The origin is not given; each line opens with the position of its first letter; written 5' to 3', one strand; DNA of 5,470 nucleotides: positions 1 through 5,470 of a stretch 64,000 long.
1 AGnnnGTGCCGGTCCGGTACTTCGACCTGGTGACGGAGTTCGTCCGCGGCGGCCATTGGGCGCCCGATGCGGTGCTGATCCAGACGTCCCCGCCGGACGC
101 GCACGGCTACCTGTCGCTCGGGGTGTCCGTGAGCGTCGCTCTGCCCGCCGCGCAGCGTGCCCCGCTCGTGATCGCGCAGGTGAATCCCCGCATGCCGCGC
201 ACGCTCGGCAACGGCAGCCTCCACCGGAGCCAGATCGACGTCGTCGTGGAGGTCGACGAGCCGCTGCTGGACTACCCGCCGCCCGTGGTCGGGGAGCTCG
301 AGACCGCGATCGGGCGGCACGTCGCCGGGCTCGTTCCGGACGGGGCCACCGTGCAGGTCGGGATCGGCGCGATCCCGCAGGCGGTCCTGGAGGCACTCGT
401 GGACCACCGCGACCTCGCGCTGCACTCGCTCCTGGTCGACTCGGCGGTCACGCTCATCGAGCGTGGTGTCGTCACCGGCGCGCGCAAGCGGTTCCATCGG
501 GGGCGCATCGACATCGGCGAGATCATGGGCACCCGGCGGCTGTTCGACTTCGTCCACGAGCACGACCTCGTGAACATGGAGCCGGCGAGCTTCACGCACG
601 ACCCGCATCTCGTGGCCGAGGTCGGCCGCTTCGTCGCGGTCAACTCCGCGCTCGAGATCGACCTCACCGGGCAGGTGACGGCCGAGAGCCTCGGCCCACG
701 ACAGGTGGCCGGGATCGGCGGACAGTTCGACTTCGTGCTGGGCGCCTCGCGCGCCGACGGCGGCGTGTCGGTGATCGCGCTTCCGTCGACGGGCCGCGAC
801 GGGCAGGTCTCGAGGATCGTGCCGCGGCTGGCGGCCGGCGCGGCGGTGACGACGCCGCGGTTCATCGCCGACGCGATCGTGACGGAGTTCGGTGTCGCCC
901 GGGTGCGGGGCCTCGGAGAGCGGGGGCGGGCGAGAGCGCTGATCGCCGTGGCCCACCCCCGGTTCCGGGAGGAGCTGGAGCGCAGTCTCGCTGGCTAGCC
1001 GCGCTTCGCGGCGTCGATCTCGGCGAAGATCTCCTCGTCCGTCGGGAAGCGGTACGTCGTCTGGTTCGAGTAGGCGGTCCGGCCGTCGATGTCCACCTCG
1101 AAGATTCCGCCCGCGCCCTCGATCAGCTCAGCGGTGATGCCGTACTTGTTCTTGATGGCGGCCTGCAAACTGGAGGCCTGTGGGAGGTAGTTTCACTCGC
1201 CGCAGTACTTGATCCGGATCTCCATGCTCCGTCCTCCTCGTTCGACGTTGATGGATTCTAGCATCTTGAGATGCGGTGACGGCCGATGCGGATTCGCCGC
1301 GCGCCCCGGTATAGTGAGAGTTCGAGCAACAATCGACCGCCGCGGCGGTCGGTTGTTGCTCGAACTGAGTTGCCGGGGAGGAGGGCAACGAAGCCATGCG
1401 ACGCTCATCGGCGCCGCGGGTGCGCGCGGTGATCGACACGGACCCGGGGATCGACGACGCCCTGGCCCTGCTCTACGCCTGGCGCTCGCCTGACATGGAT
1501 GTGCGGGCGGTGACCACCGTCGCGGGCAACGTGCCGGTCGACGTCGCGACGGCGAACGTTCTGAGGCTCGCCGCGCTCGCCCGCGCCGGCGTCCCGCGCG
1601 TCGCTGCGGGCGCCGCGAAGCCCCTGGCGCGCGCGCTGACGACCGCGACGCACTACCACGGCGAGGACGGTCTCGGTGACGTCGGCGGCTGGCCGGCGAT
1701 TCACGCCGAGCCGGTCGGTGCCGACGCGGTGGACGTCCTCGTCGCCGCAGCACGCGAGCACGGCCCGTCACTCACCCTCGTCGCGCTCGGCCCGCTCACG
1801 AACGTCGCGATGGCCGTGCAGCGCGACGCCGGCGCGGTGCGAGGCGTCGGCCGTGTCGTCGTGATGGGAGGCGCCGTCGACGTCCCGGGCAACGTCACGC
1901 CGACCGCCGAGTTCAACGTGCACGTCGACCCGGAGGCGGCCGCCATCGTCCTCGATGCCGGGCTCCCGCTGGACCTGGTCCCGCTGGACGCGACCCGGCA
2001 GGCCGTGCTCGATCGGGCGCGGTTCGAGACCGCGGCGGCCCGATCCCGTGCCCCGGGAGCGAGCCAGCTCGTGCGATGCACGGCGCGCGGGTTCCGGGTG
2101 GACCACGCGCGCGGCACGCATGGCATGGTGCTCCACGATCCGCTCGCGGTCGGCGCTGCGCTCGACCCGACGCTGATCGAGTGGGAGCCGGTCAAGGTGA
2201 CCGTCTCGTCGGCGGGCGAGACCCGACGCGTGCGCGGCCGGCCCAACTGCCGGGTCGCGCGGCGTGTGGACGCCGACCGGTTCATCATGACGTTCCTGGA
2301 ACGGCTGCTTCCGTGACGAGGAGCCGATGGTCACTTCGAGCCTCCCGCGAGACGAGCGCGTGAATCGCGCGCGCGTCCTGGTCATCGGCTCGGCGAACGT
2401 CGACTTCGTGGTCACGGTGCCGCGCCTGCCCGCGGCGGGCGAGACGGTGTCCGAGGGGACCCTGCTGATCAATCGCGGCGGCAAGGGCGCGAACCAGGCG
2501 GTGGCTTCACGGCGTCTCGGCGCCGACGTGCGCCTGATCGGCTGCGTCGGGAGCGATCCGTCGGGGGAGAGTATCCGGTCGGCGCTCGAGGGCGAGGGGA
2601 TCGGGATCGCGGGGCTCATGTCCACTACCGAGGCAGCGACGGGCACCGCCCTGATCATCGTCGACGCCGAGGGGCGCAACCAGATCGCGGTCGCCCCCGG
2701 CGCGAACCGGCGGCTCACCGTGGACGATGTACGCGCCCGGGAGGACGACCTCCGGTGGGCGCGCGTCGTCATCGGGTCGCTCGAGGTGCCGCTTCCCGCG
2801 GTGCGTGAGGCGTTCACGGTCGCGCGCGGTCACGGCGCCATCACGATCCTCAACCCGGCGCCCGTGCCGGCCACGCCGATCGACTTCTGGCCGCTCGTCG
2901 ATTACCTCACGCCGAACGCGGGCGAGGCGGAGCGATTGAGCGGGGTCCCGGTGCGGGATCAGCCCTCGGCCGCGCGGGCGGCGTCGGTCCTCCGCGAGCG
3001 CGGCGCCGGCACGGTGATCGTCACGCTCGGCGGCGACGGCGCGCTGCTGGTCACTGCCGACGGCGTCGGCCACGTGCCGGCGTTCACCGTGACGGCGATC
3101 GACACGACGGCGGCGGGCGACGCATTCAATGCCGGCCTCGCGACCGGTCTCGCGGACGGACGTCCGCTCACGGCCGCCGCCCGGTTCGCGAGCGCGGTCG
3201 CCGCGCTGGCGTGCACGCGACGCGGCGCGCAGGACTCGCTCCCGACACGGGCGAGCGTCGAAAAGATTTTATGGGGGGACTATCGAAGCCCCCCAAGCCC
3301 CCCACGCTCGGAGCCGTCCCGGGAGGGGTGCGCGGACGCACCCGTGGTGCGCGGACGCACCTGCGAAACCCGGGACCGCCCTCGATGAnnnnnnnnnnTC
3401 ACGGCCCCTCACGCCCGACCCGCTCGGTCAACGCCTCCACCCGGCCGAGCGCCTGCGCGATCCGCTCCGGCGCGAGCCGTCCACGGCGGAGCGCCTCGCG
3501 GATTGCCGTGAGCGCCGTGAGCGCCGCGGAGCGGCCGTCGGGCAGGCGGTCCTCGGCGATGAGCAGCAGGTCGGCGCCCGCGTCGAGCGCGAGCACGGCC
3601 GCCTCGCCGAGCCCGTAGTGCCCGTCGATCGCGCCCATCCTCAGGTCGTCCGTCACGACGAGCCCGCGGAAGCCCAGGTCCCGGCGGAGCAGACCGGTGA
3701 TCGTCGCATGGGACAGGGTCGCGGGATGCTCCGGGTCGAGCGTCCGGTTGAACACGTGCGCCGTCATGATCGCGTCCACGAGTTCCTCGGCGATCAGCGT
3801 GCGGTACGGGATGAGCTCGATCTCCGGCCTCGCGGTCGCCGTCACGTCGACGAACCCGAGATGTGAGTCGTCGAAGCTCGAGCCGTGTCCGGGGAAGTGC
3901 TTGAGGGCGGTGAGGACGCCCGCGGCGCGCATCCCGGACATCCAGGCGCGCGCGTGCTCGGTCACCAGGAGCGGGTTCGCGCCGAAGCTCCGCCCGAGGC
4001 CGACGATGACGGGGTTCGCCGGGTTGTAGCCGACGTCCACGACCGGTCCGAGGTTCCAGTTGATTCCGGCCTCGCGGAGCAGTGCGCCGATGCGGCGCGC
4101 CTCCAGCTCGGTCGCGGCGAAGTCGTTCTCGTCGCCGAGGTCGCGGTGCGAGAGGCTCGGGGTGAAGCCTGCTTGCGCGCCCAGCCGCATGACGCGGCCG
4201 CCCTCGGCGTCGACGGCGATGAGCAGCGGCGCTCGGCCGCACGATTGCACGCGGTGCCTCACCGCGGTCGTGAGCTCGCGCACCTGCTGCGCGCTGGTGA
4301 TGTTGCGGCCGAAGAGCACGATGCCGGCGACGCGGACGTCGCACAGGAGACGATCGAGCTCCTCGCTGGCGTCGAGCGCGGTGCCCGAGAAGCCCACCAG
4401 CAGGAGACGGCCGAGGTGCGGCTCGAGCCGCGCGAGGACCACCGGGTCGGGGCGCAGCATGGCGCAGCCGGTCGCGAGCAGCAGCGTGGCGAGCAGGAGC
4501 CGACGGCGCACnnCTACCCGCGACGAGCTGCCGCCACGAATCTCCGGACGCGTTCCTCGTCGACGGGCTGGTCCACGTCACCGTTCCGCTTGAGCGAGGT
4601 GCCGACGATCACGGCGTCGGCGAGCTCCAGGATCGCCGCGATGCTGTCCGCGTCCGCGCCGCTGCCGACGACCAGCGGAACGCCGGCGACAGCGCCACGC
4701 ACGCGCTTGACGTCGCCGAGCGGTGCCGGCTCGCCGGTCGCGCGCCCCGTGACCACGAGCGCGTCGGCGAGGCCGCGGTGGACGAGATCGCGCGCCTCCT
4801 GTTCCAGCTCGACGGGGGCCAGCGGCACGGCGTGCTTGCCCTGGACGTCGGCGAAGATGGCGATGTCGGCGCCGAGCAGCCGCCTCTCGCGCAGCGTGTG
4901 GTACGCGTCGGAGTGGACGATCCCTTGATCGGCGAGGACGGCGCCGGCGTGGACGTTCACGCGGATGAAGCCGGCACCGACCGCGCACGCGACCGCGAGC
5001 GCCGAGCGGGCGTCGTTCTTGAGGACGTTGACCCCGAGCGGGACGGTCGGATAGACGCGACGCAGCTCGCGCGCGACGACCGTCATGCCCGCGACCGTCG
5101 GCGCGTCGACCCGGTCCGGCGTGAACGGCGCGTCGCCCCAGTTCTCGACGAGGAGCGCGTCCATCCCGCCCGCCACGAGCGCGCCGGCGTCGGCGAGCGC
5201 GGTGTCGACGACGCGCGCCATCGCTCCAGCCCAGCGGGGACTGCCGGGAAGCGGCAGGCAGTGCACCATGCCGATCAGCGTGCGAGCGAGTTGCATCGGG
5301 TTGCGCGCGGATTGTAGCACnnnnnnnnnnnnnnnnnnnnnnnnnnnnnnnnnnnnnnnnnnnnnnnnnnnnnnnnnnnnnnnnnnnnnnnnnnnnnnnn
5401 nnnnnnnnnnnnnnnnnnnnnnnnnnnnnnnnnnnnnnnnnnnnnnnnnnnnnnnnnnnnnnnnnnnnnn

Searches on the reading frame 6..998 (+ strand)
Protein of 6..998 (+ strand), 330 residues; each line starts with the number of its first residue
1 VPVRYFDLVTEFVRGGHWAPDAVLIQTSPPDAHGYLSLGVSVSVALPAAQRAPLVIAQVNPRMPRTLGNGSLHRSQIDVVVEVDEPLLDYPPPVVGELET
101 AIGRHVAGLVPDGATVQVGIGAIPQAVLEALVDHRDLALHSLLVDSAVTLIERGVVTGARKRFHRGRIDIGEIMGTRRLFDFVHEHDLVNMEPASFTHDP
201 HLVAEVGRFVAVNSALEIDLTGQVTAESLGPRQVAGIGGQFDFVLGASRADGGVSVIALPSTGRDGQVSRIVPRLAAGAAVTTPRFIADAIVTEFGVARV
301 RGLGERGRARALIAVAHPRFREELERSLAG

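Call 25: search_protein_families(library=pfam, proteins=[window:6-998:+], max_evalue=0.001)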
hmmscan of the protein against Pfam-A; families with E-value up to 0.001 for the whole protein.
window:6-998:+ (330 aa): 2 families
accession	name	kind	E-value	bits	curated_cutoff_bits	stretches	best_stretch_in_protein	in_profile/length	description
PF13336.12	AcetylCoA_hyd_C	-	7.3e-53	179.1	23.7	1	175-326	1-152/154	Acetyl-CoA hydrolase/transferase C-terminal domain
PF02550.21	AcetylCoA_hydro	-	6e-09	36.6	24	1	20-85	125-191/198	Acetyl-CoA hydrolase/transferase N-terminal domain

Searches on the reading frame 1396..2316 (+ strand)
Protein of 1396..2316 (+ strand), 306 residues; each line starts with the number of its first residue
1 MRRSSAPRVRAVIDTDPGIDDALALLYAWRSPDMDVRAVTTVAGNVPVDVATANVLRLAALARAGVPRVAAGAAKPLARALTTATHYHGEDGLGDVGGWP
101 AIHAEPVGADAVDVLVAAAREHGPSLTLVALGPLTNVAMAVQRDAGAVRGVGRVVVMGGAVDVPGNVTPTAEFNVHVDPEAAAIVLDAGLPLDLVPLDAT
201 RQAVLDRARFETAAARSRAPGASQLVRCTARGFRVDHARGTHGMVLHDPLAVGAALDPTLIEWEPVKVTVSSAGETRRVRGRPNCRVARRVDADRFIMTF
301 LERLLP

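Call 25: search_protein_families(library=pfam, proteins=[window:1396-2316:+], max_evalue=0.001)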
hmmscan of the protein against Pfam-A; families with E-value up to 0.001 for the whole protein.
window:1396-2316:+ (306 aa): 1 family
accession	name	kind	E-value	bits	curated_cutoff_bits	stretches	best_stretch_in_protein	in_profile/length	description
PF01156.24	IU_nuc_hydro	-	1.9e-82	277.7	34.2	1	12-297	2-296/297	Inosine-uridine preferring nucleoside hydrolase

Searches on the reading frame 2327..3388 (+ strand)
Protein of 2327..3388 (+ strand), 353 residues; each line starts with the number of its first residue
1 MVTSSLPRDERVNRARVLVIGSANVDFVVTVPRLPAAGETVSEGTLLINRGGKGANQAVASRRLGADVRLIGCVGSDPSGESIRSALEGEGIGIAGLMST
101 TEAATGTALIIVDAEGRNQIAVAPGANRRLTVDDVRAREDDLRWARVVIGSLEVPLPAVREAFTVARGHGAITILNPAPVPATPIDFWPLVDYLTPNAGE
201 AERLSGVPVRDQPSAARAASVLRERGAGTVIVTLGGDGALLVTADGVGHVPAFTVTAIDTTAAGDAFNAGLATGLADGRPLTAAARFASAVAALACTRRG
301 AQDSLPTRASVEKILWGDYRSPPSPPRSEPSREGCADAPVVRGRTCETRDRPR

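Call 25: search_protein_families(library=pfam, proteins=[window:2327-3388:+], max_evalue=0.001)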
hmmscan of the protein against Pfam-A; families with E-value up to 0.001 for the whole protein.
window:2327-3388:+ (353 aa): 3 families
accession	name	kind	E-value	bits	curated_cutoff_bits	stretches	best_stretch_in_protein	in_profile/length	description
PF00294.29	PfkB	-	1.5e-68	231.8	25.8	1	15-308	2-302/302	pfkB family carbohydrate kinase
PF08543.17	Phos_pyr_kin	-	1.2e-09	38.4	27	1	182-291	111-227/246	Phosphomethylpyrimidine kinase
PF25270.1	Khk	-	3.4e-07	30.2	35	1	194-301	244-351/365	Prokaryotic ketohexokinase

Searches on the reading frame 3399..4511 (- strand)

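Call 25: search_protein_families(library=pfam, proteins=[window:3399-4511:-], max_evalue=0.001)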
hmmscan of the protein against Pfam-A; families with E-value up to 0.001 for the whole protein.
window:3399-4511:- (370 aa): 1 family
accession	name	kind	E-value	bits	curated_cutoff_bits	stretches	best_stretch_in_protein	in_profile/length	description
PF00933.27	Glyco_hydro_3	-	2.8e-68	231.1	27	1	31-359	4-314/316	Glycosyl hydrolase family 3 N terminal domain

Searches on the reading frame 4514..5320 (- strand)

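Call 25: search_protein_families(library=pfam, proteins=[window:4514-5320:-], max_evalue=0.001)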
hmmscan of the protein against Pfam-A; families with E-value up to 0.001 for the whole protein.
window:4514-5320:- (268 aa): 1 family
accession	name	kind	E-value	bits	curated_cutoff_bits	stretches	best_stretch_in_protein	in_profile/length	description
PF03437.21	BtpA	-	1.5e-82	277.3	30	1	13-266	3-253/254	BtpA family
